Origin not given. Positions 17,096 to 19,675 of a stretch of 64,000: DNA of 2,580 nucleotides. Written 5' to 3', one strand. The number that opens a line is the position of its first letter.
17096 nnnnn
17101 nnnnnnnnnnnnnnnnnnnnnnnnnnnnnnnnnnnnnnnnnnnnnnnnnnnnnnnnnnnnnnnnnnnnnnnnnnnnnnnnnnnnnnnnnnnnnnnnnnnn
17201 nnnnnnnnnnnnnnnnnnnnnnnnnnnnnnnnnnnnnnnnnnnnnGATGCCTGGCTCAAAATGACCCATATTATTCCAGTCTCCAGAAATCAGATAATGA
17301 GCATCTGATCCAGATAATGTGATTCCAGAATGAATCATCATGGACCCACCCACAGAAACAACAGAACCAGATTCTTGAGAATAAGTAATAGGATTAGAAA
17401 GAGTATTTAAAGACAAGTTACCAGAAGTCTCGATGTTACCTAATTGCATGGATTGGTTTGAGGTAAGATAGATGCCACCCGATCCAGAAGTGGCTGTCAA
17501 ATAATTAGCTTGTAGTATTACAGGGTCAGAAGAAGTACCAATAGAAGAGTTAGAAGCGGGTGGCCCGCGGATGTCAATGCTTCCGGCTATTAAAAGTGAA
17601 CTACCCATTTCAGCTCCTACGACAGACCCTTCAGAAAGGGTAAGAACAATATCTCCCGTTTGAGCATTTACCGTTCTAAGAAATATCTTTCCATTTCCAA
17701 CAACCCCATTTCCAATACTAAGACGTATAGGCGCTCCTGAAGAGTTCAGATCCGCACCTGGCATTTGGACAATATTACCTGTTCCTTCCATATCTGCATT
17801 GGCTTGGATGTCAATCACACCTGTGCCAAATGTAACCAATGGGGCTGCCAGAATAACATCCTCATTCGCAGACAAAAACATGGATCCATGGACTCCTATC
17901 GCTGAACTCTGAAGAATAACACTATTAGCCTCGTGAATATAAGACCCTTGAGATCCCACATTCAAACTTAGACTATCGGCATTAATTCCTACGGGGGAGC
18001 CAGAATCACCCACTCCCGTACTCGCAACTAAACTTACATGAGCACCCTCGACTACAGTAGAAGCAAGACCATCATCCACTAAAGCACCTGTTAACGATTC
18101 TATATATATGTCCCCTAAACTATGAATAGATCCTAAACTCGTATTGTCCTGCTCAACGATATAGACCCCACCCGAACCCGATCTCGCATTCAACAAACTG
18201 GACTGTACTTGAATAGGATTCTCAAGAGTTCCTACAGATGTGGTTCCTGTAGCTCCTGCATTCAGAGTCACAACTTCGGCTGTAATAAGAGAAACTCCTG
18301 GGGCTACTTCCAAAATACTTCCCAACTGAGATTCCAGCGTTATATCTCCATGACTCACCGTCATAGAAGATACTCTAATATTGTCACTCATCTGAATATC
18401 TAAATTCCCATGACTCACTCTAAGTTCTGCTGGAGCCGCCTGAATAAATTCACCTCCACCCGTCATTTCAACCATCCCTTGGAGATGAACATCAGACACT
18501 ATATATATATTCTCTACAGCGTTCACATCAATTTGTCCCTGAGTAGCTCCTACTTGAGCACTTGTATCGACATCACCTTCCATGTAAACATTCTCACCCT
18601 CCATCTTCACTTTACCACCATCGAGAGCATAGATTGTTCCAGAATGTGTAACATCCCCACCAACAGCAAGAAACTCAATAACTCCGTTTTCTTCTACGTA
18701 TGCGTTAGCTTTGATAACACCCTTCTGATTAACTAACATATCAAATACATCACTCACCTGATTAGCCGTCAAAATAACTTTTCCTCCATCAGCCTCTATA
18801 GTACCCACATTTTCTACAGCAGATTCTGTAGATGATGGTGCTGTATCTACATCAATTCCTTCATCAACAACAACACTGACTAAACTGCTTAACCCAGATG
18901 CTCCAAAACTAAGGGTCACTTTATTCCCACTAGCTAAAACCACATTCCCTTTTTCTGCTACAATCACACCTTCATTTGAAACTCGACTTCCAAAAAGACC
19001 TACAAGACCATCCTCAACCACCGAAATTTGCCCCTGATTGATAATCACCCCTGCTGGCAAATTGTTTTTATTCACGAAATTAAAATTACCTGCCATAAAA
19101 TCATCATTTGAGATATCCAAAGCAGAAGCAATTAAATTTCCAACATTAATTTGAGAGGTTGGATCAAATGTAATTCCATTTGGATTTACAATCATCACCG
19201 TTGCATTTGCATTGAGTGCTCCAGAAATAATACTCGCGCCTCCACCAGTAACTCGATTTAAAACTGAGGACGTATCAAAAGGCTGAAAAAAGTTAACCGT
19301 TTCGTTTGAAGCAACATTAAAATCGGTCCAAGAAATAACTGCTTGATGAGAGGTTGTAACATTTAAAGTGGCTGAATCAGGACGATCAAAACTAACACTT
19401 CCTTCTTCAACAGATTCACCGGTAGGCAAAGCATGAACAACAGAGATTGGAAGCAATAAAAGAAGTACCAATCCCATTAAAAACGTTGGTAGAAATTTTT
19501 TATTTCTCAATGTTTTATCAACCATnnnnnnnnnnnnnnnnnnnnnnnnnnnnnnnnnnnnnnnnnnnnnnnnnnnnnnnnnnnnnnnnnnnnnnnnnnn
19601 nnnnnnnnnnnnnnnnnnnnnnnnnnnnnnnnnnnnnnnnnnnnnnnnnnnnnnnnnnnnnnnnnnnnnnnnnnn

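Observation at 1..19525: Giant (at least 6,508 aa in window, still open) TpsA-type exoprotein with a hybrid TPS plus PATR plus 46-aa-repeat architecture and no adjacent TpsB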

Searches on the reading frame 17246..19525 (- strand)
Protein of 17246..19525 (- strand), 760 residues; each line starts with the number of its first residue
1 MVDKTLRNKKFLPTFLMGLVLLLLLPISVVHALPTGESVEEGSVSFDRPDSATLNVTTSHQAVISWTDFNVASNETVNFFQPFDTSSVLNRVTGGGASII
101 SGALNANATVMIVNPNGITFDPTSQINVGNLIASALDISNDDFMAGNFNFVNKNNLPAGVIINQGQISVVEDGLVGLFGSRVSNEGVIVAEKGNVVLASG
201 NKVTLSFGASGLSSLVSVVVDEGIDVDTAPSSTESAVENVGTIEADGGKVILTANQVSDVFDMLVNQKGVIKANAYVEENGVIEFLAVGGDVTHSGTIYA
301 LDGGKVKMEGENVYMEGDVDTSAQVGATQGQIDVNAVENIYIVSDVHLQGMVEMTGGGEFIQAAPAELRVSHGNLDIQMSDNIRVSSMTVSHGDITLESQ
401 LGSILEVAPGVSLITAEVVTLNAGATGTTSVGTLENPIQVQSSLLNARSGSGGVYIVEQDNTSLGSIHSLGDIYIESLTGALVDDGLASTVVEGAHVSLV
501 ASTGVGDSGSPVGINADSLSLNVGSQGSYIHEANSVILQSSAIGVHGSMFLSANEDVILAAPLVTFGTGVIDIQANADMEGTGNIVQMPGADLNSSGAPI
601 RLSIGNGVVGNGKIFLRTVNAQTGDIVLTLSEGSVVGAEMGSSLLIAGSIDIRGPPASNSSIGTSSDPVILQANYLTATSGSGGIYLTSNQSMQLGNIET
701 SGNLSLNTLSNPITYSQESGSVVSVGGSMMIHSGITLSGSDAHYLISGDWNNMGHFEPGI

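Call 6: search_protein_families(library=pfam, proteins=[window:17576-19525:-], max_evalue=1)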
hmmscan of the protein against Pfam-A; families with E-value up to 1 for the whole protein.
window:17576-19525:- (650 aa): 2 families
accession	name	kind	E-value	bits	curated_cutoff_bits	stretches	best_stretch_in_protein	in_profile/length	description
PF05860.19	TPS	-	1.4e-28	101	33.5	1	57-297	29-249/252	TPS secretion domain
PF20606.3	DUF6799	-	0.0004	20.5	26.8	0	289-319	32-63/63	Domain of unknown function (DUF6799)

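Call 12: find_homologous_proteins(query=window:17576-19525:-, max_evalue=0.00001)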
Query window:17576-19525:- (650 aa): 100 proteins with E <= 0.00001 among 8000 candidates.
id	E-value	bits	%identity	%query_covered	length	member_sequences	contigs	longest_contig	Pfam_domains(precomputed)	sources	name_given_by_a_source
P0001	1.3e-61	227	44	52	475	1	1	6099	PF05860.20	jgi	-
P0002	5.1e-60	222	47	44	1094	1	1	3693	PF05860.20,PF18657.7,PF18676.7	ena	-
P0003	4.6e-57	212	40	52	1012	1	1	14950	PF13448.12,PF05860.20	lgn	-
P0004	6.6e-57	212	42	50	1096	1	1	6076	PF05860.20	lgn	-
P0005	1.8e-56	210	38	63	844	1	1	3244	PF05860.20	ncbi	-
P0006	4.0e-56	209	28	15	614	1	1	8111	PF05860.20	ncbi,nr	ncbi:MAG: filamentous hemagglutinin N-terminal domain-containing protein, partial [Candidatus Omnitr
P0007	8.4e-54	201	43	43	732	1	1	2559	PF05860.20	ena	-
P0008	1.3e-51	194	44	45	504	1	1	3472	PF05860.20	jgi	-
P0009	1.4e-50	191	40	48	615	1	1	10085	PF05860.20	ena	-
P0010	1.7e-50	190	41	44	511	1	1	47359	PF05860.20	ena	-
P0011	1.7e-49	187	36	60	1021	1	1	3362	PF05860.20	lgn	-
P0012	3.9e-49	186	42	49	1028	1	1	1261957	PF05860.20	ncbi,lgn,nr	ncbi:MAG: filamentous hemagglutinin N-terminal domain-containing protein [Candidatus Omnitrophica ba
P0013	7.3e-49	185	40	45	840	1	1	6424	PF05860.20,PF07581.18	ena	-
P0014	1.3e-45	174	38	49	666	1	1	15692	PF18886.7,PF05860.20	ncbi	ncbi:MAG: filamentous hemagglutinin family protein, partial [Gammaproteobacteria bacterium]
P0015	2.6e-45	173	41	48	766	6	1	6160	PF05860.20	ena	-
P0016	5.0e-45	172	35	53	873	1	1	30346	PF05860.20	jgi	jgi:filamentous hemagglutinin family protein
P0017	6.6e-45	172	32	90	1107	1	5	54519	PF05860.20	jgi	jgi:filamentous hemagglutinin family protein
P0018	1.0e-44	171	40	47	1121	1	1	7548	PF05342.20,PF05860.20,PF07581.18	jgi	jgi:filamentous hemagglutinin family protein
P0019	1.1e-44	171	38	47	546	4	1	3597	PF05860.20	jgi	-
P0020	1.3e-44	171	41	46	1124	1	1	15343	PF05860.20,PF07581.18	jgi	-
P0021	1.6e-44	171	36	54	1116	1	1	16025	PF05860.20,PF07581.18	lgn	-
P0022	8.3e-44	168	40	45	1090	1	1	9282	PF05860.20,PF07581.18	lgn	-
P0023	1.5e-43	167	39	45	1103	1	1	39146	PF05860.20,PF07581.18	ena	-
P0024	1.8e-43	167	41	44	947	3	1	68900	PF05860.20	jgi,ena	-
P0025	2.1e-43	167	43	40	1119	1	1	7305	PF05860.20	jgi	jgi:filamentous hemagglutinin family protein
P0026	4.0e-43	166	40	48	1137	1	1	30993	PF05860.20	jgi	jgi:filamentous hemagglutinin family protein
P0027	8.1e-43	165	39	46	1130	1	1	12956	PF05860.20,PF07581.18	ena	-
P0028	8.7e-43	165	40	45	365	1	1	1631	PF05860.20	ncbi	-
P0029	1.2e-42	165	39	48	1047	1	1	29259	PF05860.20,PF07581.18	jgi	jgi:filamentous hemagglutinin family protein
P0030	1.6e-42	164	40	48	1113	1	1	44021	PF05860.20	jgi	jgi:filamentous hemagglutinin family protein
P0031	1.8e-42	164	39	49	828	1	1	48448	PF05860.20,PF18657.7,PF02095.22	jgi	jgi:filamentous hemagglutinin family protein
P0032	2.7e-42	163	39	47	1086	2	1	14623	PF05860.20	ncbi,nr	ncbi:MAG TPA: filamentous hemagglutinin N-terminal domain-containing protein, partial [Burkholderial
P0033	8.0e-42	162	42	46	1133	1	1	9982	PF05860.20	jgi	jgi:filamentous hemagglutinin family protein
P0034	1.1e-41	161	41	46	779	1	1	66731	PF05860.20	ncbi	-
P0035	4.7e-41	159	36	55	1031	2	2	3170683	PF05860.20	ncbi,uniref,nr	ncbi:hemagglutinin domain-containing protein [Halarcobacter ebronensis]|uniref:Filamentous haemagglu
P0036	1.9e-40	157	37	48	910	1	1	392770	PF05860.20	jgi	jgi:filamentous hemagglutinin family protein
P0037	2.7e-40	157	36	48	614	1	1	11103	PF12951.14,PF05860.20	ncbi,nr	ncbi:MAG TPA: filamentous hemagglutinin N-terminal domain-containing protein, partial [Burkholderial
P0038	3.8e-40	156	34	48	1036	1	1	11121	PF05860.20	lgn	-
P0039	7.5e-40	155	38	44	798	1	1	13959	PF05860.20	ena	-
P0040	8.3e-40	155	35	48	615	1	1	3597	PF05860.20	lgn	-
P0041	1.1e-39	155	36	55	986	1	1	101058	PF05860.20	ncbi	-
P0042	1.3e-39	154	39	49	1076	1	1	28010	PF13018.12,PF05860.20,PF07581.18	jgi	jgi:filamentous hemagglutinin family protein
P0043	8.1e-39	152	36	52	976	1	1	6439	PF05860.20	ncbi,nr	ncbi:MAG: filamentous hemagglutinin N-terminal domain-containing protein [Candidatus Omnitrophica ba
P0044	9.8e-39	152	40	43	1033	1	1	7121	PF12951.14,PF05860.20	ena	-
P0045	2.2e-38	150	40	41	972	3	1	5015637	PF13018.12,PF05860.20,PF18676.7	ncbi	ncbi:two-partner secretion domain-containing protein [Pseudomonas sp. Marseille-Q8238]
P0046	2.3e-38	150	41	40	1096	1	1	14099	PF05860.20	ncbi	-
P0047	4.9e-38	149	31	63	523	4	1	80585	PF05860.20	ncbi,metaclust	ncbi:filamentous hemagglutinin N-terminal domain-containing protein, partial [Vibrio caribbeanicus]|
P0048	7.3e-38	149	38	46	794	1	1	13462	PF05860.20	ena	-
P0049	1.2e-37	148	40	42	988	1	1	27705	PF05860.20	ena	-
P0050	1.5e-37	148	36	48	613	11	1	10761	PF05860.20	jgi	jgi:filamentous hemagglutinin family protein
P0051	5.7e-37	146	37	47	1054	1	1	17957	PF05860.20,PF07581.18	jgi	jgi:filamentous hemagglutinin family protein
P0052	1.0e-36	145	37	46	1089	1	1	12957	PF05860.20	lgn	-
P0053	1.4e-36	144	34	54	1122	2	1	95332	PF05860.20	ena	-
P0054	1.8e-36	144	33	51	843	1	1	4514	PF18886.7,PF05860.20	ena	-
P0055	3.9e-36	143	32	60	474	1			PF05860.20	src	-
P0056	7.7e-36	142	38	48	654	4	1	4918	PF05860.20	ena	-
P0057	7.7e-36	142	37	49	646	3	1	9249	PF05860.20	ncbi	ncbi:MAG: filamentous hemagglutinin N-terminal domain-containing protein, partial [Xanthobacteraceae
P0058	3.5e-35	140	37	48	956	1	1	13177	PF05860.20,PF18657.7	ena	-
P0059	3.7e-35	140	35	51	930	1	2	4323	PF05860.20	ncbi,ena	-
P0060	6.0e-35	139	38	41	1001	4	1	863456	PF13018.12,PF05860.20,PF07581.18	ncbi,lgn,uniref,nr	ncbi:filamentous hemagglutinin N-terminal domain-containing protein [Burkholderia sp. AU45274]|unire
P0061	1.2e-32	131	36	47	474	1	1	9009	PF05860.20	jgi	jgi:filamentous hemagglutinin family protein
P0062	2.1e-32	131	35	48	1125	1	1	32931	PF05860.20,PF07581.18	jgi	jgi:filamentous hemagglutinin family protein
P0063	6.3e-32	129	36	47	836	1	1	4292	PF05860.20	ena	-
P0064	8.5e-32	129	33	48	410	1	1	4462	PF13018.12,PF05860.20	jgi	jgi:filamentous hemagglutinin family protein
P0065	2.3e-31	127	35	46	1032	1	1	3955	PF05860.20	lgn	-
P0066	2.8e-30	124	36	48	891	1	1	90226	PF05342.20,PF05860.20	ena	-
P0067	3.0e-30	124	38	48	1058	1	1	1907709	PF05860.20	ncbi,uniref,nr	ncbi:filamentous hemagglutinin N-terminal domain-containing protein [Polynucleobacter necessarius]|u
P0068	7.7e-30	122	34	50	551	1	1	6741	PF05860.20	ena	-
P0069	1.6e-29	121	37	48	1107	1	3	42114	PF05860.20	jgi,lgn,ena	-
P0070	1.4e-28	118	33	48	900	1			PF05860.20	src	-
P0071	2.5e-28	117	34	48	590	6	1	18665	PF05860.20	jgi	jgi:filamentous hemagglutinin family protein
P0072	6.6e-28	116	33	59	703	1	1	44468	PF05860.20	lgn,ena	-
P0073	3.4e-27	113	33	50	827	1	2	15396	PF05860.20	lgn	-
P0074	4.7e-27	113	37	45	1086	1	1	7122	PF05860.20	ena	-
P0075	4.9e-27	113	34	46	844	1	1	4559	PF05860.20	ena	-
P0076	9.0e-27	112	36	40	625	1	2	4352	PF05860.20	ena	-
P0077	9.8e-27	112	40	38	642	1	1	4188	PF05860.20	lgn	-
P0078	1.0e-26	112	32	55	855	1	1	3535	PF13018.12,PF05860.20,PF07581.18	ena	-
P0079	1.9e-26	111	35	47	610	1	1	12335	PF05860.20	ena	-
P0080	2.1e-26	111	35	41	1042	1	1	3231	PF12951.14,PF05860.20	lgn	-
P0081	7.0e-26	109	34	48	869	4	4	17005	PF05860.20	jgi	jgi:filamentous hemagglutinin family protein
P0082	1.6e-25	108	30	46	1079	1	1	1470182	PF05860.20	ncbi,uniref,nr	ncbi:filamentous hemagglutinin N-terminal domain-containing protein [Cognatiyoonia sp. IB215446]|uni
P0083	2.4e-25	107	34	46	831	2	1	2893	PF05860.20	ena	-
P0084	6.2e-25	106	35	46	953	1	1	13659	PF05860.20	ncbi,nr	ncbi:MAG: filamentous hemagglutinin N-terminal domain-containing protein, partial [Betaproteobacteri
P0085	1.1e-24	105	32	48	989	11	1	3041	PF13018.12,PF05860.20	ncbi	ncbi:filamentous hemagglutinin N-terminal domain-containing protein, partial [Haemophilus influenzae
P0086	2.4e-24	104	33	49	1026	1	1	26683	PF05860.20,PF07581.18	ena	-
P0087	8.2e-23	99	-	-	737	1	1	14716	PF05860.20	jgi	jgi:filamentous hemagglutinin family protein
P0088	8.7e-22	96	32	49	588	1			PF05860.20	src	-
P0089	9.8e-22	95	33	50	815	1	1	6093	PF05860.20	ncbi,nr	ncbi:MAG: filamentous hemagglutinin N-terminal domain-containing protein, partial [Proteobacteria ba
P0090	1.6e-21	95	32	50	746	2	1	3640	PF05860.20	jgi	jgi:filamentous hemagglutinin family protein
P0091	1.9e-21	94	34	54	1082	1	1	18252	PF05860.20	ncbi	ncbi:MAG: filamentous hemagglutinin N-terminal domain-containing protein, partial [Planctomycetota b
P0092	2.0e-19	88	35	40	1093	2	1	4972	PF05860.20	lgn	-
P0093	2.1e-16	78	39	27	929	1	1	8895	PF05860.20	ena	-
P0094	8.3e-14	69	26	47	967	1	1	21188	PF05860.20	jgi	-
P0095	1.1e-13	69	31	42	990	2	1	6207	PF05860.20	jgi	-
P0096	2.2e-11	61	29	42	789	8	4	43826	PF05860.20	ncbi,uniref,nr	ncbi:filamentous hemagglutinin N-terminal domain-containing protein [Caballeronia sp. AAUFL_F3_KS11A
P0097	7.4e-10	56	30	33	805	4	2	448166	PF05860.20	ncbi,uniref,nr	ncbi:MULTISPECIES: filamentous hemagglutinin N-terminal domain-containing protein [unclassified Para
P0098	9.4e-10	56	28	40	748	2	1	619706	PF05860.20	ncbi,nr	ncbi:two-partner secretion domain-containing protein [Paraburkholderia phenoliruptrix]|nr:filamentou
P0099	1.2e-7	49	28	37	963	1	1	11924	PF13018.12,PF05860.20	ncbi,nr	ncbi:MAG: filamentous hemagglutinin N-terminal domain-containing protein [Burkholderiales bacterium]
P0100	3.0e-7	48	31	36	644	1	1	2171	PF05860.20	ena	-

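Call 21: find_encoding_contigs(protein=P0012, flank=10000, max_places=2)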
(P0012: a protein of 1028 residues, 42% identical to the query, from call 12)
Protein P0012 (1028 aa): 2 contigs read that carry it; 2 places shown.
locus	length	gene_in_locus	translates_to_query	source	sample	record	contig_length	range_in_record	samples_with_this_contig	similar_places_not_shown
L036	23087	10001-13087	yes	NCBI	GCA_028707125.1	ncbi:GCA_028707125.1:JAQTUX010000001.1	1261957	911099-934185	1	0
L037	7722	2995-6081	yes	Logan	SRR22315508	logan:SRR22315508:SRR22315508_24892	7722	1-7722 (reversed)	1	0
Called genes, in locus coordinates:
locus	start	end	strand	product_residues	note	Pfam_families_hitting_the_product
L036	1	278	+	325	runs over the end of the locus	PF00108:Thiolase_N, PF08545:ACP_syn_III, PF08541:ACP_syn_III_C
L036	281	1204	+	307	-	PF00698:Acyl_transf_1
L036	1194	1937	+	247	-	PF00106:adh_short, PF08659:KR, PF13561:adh_short_C2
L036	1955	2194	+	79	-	PF14573:PP-binding_2 (faint), PF00550:PP-binding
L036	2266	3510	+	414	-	PF00109:ketoacyl-synt, PF00108:Thiolase_N (faint), PF02801:Ketoacyl-synt_C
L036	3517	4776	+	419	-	PF00330:Aconitase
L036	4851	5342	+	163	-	PF00694:Aconitase_C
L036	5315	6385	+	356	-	PF00180:Iso_dh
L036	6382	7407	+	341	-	PF01118:Semialdhyde_dh, PF02774:Semialdhyde_dhC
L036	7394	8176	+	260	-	PF01416:PseudoU_synth_1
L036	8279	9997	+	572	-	PF07244:POTRA (faint), PF08479:POTRA_2, PF03865:ShlB, PF01103:Omp85 (weak)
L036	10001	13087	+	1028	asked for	PF05860:TPS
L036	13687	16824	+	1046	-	PF19078:Big_12, PF13205:Big_5, PF19078:Big_12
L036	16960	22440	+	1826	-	PF19078:Big_12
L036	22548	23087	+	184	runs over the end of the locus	PF13623:SurA_N_2 (weak), PF13624:SurA_N_3 (weak)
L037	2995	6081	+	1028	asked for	PF05860:TPS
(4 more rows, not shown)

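Call 22: find_encoding_contigs(protein=P0010, flank=10000, max_places=2)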
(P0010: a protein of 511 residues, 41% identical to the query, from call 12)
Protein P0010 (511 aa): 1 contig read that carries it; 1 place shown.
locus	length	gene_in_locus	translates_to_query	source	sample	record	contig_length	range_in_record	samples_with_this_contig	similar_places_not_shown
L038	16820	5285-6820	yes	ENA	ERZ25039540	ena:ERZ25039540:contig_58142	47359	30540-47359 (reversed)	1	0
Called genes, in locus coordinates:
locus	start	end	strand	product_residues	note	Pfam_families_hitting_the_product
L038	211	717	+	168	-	-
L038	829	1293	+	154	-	-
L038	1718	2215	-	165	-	PF01161:PBP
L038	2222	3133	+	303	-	-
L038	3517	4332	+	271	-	PF07244:POTRA (weak), PF08479:POTRA_2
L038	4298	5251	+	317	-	PF03865:ShlB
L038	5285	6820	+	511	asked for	PF05860:TPS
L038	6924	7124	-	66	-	-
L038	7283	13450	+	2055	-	PF07581:Glug (faint), PF08478:POTRA_1 (faint)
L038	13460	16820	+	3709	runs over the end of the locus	PF08478:POTRA_1 (faint)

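Call 23: find_encoding_contigs(protein=P0003, flank=10000, max_places=2)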
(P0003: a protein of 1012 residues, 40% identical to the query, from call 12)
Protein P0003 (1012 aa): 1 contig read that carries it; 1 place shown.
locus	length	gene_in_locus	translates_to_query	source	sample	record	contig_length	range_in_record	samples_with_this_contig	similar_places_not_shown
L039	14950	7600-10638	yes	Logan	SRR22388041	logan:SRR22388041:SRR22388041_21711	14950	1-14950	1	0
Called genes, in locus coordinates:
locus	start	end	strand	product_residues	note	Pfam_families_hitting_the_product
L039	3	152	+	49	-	?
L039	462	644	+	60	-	PF12797:Fer4_2 (weak), PF12838:Fer4_7 (faint), PF14697:Fer4_21 (weak), PF00037:Fer4, PF12837:Fer4_6 (weak), PF13237:Fer4_10 (weak), PF13459:Fer4_15, PF13370:Fer4_13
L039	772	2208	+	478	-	-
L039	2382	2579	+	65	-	-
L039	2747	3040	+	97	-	-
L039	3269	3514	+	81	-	-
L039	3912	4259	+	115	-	PF01022:HTH_5, PF12840:HTH_20 (weak)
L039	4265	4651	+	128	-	-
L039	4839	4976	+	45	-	-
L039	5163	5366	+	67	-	-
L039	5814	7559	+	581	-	PF07244:POTRA (weak), PF08479:POTRA_2, PF03865:ShlB, PF01103:Omp85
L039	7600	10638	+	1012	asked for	PF05860:TPS, PF13448:DUF4114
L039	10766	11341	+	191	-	-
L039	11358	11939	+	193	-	-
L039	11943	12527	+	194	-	-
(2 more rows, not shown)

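Call 41: search_protein_representatives(protein=window:17246-19525:-)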
Query: 760 residues. Proteins with E-value up to 0.001 (for the whole library): 17185; up to 1e-10: 14205; up to 1e-30: 4908. The best 150 are listed.
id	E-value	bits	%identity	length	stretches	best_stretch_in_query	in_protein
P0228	1.2e-155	536.3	53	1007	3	10-338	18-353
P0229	1.3e-149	516.3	51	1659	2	21-438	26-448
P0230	9.3e-94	331.7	37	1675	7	20-358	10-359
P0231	1.7e-90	320.9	30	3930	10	24-292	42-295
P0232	2.6e-82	293.9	34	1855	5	23-394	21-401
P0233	1.9e-75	271.1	31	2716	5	19-334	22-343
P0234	1.8e-73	264.6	48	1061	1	14-323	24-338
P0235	1.1e-72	262.0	39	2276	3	15-316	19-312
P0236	5.2e-72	259.8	38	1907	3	40-300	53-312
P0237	2.4e-71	257.6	42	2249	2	18-318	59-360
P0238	8.5e-71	255.8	57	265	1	18-250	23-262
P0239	2.3e-70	254.4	37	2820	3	23-300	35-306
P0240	4.4e-70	253.4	43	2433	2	19-325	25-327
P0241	1.5e-69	251.7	42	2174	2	21-315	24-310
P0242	3.5e-69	250.4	43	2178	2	18-336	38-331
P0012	5.2e-52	193.7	33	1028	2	9-741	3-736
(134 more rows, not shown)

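Call 81: search_protein_families(library=ncbifam, proteins=[window:17576-19525:-], max_evalue=1)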
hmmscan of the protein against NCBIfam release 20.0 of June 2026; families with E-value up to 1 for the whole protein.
window:17576-19525:- (650 aa): 1 family
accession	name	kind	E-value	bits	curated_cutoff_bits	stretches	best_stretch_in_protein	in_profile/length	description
TIGR01901.1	adhes_NPXG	domain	7e-23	80.4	29.1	1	64-138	2-78/79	filamentous hemagglutinin N-terminal domain-containing protein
